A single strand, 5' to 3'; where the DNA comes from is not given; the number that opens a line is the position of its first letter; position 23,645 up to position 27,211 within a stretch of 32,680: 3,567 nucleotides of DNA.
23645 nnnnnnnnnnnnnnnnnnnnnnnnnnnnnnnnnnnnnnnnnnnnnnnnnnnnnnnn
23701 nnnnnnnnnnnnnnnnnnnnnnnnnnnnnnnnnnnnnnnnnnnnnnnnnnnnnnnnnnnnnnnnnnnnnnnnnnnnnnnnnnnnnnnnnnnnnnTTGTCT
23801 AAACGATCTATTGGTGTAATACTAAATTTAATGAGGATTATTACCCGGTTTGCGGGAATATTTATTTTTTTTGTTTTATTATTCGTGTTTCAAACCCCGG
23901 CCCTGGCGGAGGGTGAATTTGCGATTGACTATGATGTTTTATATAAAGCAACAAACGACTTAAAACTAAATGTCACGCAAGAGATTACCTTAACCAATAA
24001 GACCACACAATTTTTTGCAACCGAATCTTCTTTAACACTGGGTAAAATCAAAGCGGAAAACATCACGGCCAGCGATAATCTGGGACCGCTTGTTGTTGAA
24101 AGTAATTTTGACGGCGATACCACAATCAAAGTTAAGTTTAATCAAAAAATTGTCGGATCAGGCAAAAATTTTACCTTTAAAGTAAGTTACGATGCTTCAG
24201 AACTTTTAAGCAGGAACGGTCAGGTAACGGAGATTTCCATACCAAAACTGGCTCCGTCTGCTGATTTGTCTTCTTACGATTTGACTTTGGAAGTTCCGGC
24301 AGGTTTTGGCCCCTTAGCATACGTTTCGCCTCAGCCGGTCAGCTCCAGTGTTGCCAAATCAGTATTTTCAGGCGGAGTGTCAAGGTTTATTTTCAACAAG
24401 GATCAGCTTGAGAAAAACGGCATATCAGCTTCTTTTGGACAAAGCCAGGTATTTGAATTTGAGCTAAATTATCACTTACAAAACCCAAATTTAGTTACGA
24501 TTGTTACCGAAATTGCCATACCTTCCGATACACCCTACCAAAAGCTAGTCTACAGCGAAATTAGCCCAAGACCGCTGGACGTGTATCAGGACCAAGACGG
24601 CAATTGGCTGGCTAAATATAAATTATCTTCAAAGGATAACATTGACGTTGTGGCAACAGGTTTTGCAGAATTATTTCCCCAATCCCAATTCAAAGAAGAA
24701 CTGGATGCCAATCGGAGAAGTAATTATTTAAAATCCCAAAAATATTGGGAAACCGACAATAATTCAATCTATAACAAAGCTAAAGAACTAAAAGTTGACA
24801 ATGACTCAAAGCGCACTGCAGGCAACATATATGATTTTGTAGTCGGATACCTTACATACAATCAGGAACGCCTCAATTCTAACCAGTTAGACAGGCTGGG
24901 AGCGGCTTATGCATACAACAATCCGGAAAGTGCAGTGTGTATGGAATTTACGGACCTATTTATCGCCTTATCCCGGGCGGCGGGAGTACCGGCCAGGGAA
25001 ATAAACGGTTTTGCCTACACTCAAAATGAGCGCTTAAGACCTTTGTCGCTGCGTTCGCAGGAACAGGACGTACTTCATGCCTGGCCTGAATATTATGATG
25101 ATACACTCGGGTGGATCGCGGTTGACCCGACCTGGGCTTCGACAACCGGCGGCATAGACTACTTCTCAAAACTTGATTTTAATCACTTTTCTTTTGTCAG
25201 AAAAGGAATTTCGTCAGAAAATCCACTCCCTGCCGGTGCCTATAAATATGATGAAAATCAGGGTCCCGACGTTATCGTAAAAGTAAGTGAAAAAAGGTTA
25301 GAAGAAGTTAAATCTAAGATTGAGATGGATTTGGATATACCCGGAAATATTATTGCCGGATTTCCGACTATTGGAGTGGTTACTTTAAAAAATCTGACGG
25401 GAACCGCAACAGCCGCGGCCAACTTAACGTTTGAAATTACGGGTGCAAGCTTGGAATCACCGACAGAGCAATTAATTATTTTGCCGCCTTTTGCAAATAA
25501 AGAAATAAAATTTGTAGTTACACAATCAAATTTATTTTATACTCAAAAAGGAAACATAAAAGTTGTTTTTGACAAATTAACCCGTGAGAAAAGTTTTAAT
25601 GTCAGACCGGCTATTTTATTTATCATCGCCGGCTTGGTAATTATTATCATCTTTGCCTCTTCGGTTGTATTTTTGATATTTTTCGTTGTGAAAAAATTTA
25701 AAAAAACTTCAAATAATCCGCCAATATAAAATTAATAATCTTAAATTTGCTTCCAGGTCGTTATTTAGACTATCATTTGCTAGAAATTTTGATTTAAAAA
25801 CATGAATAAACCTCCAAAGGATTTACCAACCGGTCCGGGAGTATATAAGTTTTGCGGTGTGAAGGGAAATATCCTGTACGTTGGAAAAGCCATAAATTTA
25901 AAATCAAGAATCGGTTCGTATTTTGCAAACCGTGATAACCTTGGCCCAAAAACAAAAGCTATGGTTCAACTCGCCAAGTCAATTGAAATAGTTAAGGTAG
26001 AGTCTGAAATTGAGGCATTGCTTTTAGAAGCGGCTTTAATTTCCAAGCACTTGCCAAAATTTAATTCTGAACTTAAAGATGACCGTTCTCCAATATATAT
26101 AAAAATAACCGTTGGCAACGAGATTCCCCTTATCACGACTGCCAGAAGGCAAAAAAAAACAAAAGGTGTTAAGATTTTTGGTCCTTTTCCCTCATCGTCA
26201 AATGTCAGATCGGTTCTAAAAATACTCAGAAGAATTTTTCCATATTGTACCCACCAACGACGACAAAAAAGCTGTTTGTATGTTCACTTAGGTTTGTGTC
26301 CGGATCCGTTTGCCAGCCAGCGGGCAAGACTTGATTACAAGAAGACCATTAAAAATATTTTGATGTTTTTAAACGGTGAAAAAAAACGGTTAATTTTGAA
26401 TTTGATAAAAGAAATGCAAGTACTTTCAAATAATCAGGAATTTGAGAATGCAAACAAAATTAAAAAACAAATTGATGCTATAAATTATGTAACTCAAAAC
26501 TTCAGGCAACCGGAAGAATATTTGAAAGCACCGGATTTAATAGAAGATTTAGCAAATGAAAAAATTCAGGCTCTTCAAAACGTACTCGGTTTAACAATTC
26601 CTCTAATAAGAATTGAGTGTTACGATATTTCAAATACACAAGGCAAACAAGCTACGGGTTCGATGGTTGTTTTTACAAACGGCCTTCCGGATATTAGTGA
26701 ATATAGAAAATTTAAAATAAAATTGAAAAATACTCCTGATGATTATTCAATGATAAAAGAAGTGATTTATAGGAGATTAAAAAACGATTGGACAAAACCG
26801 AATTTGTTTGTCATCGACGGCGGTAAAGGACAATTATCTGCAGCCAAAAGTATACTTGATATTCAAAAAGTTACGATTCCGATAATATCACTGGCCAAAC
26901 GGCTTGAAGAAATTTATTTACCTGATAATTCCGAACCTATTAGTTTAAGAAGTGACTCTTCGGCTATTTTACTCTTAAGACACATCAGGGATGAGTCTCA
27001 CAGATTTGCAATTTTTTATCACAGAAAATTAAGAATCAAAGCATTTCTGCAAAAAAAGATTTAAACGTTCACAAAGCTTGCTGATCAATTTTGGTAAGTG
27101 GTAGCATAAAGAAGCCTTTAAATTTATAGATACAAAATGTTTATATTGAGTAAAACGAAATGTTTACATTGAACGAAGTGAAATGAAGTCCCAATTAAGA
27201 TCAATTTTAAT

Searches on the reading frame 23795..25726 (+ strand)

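Call 54: search_protein_families(library=pfam, proteins=[window:23795-25726:+], max_evalue=0.00001)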
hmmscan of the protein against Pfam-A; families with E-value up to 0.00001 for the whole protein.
window:23795-25726:+ (644 aa): 1 family
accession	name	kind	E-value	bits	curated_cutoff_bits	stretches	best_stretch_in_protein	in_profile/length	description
PF01841.26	Transglut_core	-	1.1e-16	61.5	23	1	335-445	11-108/108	Transglutaminase-like superfamily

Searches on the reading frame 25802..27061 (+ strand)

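Call 54: search_protein_families(library=pfam, proteins=[window:25802-27061:+], max_evalue=0.00001)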
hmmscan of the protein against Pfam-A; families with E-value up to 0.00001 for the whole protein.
window:25802-27061:+ (420 aa): 2 families
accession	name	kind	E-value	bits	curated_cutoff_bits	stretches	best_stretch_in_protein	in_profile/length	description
PF08459.17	UvrC_RNaseH_dom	-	2.8e-48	164.2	22.3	1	259-404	1-159/159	UvrC RNAse H endonuclease domain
PF01541.30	GIY-YIG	-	9.9e-08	32.6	22.6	1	13-87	3-77/78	GIY-YIG catalytic domain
